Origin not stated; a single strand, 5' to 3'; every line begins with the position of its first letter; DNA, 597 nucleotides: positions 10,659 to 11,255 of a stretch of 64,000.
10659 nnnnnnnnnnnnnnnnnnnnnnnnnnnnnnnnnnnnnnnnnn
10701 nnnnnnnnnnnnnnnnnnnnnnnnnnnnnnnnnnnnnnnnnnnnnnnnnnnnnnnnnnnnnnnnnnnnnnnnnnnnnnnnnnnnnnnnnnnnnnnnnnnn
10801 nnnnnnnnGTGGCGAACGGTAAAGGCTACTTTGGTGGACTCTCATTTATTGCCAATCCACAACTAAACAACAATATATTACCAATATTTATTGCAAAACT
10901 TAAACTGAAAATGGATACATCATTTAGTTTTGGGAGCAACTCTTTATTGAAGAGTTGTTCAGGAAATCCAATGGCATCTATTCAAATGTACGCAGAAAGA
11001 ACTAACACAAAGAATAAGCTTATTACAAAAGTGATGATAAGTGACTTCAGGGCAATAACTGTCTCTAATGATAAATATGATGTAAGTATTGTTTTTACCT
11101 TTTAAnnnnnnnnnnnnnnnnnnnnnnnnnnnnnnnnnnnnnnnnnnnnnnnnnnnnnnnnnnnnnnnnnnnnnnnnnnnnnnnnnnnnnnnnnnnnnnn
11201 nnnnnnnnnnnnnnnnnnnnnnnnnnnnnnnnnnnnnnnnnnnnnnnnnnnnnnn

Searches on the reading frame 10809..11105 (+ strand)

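Call 92: search_protein_families(library=pfam, proteins=[window:10809-11105:+], max_evalue=0.1)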
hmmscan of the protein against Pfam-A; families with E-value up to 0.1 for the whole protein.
window:10809-11105:+ (98 aa): 1 family
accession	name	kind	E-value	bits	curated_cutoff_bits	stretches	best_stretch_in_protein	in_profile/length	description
PF25045.1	vWA_Ro60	-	0.015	15.6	27.7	1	25-90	81-146/165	Ro60 vWA domain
